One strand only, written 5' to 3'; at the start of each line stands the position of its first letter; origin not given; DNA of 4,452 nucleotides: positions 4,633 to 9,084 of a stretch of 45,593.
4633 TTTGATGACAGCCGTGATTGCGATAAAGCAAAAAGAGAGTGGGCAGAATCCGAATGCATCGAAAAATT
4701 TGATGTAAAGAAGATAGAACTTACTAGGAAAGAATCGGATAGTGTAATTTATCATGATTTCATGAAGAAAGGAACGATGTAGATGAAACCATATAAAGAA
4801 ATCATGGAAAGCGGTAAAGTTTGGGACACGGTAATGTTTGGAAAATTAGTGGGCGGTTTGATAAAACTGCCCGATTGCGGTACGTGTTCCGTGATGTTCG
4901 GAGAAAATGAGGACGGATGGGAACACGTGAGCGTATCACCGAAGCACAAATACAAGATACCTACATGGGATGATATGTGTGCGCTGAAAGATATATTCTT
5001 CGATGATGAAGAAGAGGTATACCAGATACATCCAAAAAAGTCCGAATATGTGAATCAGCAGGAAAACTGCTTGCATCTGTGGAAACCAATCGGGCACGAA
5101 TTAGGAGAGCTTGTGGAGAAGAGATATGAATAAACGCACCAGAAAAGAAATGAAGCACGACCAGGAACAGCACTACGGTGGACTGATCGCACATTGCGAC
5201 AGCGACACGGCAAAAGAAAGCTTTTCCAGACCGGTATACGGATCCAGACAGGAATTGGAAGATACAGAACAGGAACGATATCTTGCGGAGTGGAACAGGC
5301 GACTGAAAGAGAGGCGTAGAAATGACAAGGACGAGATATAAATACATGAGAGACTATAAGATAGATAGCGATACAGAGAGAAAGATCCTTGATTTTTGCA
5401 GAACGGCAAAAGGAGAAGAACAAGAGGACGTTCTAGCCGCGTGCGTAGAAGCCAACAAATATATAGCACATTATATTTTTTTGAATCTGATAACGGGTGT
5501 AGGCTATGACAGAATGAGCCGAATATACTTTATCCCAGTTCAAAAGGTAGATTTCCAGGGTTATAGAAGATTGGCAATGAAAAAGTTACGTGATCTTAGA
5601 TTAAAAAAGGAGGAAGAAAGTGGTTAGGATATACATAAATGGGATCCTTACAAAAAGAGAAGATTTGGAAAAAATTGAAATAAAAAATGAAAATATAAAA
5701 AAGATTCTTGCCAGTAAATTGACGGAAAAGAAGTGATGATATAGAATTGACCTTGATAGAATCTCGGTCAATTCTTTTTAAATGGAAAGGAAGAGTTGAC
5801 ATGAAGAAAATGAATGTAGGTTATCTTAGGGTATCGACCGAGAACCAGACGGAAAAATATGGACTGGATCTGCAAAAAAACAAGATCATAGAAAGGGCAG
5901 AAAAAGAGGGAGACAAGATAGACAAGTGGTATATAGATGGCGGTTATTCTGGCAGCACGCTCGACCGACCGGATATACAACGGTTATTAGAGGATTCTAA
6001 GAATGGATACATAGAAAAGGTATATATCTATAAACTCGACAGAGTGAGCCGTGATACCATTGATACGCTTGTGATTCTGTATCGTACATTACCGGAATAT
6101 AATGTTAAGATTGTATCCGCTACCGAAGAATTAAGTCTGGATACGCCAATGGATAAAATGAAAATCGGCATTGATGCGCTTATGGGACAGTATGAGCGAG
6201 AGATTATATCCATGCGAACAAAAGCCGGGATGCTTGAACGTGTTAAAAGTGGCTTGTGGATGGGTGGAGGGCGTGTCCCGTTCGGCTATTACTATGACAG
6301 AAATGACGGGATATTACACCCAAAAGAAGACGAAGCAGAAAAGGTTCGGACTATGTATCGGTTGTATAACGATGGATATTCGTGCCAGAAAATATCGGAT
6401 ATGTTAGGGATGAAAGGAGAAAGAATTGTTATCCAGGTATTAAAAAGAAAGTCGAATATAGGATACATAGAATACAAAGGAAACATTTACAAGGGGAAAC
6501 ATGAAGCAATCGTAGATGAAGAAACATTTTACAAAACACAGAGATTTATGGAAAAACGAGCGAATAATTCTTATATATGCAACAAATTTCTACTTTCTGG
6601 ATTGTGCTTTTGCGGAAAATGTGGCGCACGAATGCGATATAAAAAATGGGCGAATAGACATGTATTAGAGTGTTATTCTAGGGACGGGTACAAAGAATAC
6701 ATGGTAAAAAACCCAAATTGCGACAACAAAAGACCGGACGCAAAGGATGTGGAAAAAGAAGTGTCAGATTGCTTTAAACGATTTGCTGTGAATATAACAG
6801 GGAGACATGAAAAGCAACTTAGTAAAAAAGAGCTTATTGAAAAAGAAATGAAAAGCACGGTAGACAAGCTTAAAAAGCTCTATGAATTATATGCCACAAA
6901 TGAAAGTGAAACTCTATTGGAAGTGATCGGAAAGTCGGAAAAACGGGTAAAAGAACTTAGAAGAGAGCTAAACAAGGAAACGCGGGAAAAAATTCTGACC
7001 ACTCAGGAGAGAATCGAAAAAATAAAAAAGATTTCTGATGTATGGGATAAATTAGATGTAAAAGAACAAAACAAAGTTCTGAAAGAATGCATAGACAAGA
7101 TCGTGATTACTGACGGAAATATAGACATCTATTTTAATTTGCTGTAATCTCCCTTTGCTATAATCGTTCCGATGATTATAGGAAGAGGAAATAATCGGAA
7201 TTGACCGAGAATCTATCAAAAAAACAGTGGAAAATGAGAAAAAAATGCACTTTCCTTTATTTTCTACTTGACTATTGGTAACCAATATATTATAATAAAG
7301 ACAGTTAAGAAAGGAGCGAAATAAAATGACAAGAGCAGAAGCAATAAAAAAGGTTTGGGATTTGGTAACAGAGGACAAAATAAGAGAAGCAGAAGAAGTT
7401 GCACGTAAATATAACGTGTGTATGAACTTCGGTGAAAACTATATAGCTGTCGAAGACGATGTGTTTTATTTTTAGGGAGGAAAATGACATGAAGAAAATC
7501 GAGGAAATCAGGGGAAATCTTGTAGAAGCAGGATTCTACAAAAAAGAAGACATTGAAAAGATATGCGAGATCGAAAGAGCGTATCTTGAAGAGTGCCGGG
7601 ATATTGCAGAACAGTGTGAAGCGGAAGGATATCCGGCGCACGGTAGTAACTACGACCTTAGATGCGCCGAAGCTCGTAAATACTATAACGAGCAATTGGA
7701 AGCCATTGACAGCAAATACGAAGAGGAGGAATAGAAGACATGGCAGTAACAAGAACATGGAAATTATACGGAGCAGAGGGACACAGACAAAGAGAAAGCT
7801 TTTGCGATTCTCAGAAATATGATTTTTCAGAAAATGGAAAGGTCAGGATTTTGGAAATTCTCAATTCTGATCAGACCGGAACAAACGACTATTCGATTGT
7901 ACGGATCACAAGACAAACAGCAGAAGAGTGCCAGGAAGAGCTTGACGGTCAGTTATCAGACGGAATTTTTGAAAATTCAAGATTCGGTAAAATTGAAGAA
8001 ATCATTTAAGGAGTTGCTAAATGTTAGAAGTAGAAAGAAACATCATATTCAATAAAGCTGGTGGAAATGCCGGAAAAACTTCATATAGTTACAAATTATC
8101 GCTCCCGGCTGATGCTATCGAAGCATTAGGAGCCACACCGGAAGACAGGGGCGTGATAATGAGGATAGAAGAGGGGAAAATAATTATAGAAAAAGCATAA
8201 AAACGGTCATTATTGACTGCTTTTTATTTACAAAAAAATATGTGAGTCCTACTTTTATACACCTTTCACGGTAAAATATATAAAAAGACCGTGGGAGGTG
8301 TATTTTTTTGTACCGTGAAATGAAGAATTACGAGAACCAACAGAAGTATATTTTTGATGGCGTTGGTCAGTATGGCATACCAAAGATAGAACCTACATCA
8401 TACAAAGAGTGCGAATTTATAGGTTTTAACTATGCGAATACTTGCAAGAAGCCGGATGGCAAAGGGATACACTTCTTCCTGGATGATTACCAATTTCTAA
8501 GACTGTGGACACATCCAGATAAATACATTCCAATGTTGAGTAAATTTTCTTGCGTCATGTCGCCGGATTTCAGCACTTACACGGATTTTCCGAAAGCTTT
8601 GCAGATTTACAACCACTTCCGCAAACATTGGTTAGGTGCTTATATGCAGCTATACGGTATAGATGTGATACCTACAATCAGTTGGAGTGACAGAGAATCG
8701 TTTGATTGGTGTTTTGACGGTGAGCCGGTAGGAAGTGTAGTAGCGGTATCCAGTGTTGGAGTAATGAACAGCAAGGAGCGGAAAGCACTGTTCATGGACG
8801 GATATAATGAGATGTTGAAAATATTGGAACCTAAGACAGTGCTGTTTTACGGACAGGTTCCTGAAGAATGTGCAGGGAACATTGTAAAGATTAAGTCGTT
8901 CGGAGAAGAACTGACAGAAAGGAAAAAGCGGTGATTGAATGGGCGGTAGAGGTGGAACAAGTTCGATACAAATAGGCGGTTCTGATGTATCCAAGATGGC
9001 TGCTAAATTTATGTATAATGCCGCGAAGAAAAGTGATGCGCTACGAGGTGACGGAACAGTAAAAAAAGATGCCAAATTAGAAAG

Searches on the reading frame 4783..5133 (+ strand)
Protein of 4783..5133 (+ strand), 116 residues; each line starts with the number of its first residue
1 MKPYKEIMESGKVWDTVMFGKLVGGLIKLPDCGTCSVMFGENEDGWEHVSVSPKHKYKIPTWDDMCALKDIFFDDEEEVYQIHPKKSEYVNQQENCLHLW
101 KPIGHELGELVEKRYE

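Call 63: search_protein_families(library=phrogs, proteins=[window:4783-5133:+], max_evalue=0.01)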
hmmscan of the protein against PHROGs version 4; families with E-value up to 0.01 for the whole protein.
window:4783-5133:+ (116 aa): 1 family
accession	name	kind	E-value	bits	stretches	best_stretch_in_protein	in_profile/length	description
phrog_7839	-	unknown function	4.5e-23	82.8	1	34-104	55-123/136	-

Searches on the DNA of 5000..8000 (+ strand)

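Call 6: search_dna_similar(query=window:5000-8000:+, collection=phages, mode=distant)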
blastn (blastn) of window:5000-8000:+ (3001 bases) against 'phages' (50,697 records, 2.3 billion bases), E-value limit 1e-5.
Records with a match: 1; places in all: 1; records where one place covers at least 80% of the query: 0.
Best place of each record, by identity: 60-80% 1.
By first word of the organism name: Dulem 1.
By host as written in the record: Propithecus coquereli 1.
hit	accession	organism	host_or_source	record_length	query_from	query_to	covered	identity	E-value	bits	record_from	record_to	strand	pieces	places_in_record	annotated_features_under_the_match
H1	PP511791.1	Dulem virus 39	Propithecus coquereli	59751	802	1650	28%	67.7%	6e-73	282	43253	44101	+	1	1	integrase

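Call 38: search_rna_families(source=window, start=5300, end=7600, threshold=evalue, max_evalue=1)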
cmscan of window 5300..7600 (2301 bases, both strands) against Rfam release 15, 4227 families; matches with E-value up to 1: 0.
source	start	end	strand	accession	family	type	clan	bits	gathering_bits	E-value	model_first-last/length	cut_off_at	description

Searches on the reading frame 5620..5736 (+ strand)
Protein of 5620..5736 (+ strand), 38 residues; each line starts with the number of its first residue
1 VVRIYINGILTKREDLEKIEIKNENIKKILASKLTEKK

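Call 60: search_protein_families(library=pfam, proteins=[window:5620-5736:+], max_evalue=1)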
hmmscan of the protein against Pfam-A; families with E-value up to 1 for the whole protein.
window:5620-5736:+ (38 aa): 0 families

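Call 62: search_protein_families(library=ncbifam, proteins=[window:5620-5736:+], max_evalue=0.001)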
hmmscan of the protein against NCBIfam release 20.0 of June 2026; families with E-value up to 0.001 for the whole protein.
window:5620-5736:+ (38 aa): 0 families

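Call 63: search_protein_families(library=phrogs, proteins=[window:5620-5736:+], max_evalue=0.01)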
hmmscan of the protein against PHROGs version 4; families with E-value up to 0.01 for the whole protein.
window:5620-5736:+ (38 aa): 0 families

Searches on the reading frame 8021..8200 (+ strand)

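Call 63: search_protein_families(library=phrogs, proteins=[window:8021-8200:+], max_evalue=0.01)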
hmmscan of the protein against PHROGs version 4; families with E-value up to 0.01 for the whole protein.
window:8021-8200:+ (59 aa): 1 family
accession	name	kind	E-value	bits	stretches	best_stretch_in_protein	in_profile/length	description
phrog_2329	-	unknown function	4.2e-16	59.8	1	4-59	5-56/59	-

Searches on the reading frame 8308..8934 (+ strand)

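Call 63: search_protein_families(library=phrogs, proteins=[window:8308-8934:+], max_evalue=0.01)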
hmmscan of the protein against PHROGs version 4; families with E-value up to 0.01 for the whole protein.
window:8308-8934:+ (208 aa): 2 families
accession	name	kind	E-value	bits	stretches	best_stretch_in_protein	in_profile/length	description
phrog_8680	-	unknown function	3.5e-75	252.9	1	4-205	11-212/221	-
phrog_940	-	DNA, RNA and nucleotide metabolism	3e-66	225.2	1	7-207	159-363/388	nuclease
